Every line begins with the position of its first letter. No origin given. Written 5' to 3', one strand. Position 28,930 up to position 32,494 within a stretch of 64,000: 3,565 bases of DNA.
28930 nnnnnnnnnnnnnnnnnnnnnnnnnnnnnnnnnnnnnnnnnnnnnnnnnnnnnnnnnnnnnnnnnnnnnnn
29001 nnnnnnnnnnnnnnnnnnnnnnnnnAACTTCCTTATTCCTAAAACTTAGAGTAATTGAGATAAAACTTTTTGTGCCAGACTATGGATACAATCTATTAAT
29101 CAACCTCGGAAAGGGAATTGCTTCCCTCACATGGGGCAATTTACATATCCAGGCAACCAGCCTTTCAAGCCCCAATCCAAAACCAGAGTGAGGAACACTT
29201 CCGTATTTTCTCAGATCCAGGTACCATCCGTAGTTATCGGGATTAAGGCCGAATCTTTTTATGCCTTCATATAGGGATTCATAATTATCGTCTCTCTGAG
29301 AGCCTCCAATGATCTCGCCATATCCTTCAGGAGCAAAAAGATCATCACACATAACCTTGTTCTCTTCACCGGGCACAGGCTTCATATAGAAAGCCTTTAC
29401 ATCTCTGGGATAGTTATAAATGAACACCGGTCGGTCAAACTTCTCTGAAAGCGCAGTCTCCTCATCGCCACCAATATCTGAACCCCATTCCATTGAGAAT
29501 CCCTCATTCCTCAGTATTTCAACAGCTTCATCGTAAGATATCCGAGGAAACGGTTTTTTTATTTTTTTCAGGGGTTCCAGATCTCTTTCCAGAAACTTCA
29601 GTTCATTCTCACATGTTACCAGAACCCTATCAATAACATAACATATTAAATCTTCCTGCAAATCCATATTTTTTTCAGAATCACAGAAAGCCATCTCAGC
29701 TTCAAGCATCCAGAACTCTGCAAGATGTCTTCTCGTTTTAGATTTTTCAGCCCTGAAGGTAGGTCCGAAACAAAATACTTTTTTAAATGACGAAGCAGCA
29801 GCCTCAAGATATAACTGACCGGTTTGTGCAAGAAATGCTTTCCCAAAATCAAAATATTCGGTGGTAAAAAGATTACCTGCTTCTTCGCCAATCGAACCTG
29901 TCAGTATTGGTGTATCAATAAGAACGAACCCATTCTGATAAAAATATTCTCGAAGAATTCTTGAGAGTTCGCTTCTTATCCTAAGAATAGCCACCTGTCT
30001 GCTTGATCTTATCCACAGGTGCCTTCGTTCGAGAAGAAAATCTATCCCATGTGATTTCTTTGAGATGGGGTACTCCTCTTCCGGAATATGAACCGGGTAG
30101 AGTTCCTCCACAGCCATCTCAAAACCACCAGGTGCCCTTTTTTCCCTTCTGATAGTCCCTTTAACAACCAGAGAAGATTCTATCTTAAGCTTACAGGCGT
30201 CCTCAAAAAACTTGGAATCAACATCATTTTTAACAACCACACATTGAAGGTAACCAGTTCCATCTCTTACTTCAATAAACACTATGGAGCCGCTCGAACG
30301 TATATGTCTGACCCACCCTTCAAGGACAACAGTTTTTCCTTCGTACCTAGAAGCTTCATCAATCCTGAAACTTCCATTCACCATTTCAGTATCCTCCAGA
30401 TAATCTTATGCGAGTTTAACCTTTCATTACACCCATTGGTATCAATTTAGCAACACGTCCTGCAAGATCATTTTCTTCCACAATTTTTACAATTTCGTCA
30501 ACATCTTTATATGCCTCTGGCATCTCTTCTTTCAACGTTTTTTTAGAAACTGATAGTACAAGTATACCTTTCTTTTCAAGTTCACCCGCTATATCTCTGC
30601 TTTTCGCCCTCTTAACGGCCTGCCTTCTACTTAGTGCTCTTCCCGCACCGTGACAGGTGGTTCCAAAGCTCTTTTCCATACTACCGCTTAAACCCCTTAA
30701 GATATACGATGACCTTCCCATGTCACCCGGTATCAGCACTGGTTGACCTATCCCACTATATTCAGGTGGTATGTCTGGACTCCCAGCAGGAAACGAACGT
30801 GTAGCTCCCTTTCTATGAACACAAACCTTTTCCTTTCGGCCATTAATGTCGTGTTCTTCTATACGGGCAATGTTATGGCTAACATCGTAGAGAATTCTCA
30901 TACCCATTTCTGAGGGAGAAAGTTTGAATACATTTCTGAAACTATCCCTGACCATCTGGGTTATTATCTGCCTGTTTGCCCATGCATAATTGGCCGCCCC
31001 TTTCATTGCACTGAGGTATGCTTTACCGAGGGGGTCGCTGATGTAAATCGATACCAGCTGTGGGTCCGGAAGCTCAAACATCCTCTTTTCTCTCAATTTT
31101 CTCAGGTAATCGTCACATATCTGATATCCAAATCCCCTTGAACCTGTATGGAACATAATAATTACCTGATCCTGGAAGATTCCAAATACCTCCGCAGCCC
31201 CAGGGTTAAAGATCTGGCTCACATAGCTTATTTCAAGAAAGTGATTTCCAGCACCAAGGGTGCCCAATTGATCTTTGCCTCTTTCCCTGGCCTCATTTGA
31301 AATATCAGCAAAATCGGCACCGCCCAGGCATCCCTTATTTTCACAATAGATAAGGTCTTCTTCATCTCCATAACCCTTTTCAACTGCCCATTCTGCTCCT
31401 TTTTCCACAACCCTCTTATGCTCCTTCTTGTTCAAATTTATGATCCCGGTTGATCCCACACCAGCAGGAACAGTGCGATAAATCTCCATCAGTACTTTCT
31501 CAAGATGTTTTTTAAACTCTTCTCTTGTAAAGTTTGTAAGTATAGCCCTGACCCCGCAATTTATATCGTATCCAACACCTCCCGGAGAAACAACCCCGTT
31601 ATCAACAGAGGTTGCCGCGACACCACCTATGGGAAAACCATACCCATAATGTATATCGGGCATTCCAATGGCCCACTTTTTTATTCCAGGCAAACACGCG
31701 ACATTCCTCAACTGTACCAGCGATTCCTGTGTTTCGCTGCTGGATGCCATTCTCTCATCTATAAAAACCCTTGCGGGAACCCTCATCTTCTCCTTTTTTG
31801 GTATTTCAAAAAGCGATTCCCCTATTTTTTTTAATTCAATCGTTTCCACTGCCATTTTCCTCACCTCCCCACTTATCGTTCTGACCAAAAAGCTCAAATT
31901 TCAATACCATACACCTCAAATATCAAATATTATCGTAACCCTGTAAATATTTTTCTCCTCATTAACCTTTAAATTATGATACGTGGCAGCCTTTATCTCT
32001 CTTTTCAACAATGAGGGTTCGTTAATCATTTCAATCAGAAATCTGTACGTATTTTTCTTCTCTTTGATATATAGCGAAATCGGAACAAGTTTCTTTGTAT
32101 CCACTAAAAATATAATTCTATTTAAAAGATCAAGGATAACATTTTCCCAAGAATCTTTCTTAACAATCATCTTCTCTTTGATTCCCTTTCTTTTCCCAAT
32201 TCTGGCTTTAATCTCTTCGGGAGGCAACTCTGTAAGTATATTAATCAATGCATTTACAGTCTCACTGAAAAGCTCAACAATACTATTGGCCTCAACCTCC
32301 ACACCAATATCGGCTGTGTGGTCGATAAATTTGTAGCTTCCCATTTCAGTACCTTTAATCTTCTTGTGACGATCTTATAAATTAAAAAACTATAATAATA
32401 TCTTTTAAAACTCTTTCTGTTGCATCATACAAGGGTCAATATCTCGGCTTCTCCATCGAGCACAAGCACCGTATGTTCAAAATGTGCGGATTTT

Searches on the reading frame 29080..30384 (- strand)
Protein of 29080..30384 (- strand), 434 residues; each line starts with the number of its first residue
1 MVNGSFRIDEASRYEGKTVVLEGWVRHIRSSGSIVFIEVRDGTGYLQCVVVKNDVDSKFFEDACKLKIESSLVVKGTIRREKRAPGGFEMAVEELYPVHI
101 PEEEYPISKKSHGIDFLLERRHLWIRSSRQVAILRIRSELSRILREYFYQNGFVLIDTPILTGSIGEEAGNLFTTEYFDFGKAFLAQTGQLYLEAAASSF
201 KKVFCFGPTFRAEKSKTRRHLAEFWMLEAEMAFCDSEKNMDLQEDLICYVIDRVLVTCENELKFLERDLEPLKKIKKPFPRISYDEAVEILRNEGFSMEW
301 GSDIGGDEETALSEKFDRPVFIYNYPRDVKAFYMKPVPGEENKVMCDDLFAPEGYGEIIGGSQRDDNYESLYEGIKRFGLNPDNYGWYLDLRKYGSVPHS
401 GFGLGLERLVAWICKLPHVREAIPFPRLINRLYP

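Call 36: search_protein_families(library=pfam, proteins=[window:29080-30384:-], max_evalue=0.00001)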
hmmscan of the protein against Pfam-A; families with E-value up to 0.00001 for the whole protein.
window:29080-30384:- (434 aa): 2 families
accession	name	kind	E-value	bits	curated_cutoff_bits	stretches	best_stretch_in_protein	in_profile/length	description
PF00152.25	tRNA-synt_2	-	3.3e-75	253.5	25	1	115-427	3-306/308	tRNA synthetases class II (D, K and N)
PF01336.31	tRNA_anti-codon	-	4.2e-16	59.1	27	1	19-97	1-74/75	OB-fold nucleic acid binding domain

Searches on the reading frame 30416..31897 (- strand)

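Call 36: search_protein_families(library=pfam, proteins=[window:30416-31897:-], max_evalue=0.00001)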
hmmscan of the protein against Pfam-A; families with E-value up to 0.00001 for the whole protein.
window:30416-31897:- (493 aa): 1 family
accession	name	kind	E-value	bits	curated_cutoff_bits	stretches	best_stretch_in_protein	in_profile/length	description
PF01139.22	RtcB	-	2.3e-164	548.1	27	1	62-493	1-426/426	tRNA-splicing ligase RtcB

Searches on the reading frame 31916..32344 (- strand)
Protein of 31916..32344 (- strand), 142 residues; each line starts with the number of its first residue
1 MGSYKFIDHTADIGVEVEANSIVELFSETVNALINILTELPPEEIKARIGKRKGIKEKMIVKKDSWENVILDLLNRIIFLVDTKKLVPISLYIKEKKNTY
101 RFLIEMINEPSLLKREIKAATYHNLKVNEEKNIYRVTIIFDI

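Call 36: search_protein_families(library=pfam, proteins=[window:31916-32344:-], max_evalue=0.00001)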
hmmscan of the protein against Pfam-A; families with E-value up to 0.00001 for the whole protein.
window:31916-32344:- (142 aa): 1 family
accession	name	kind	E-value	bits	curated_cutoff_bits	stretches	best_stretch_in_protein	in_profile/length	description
PF01951.21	Archease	-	2.3e-26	93.2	25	1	4-142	1-136/136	Archease protein family (MTH1598/TM1083)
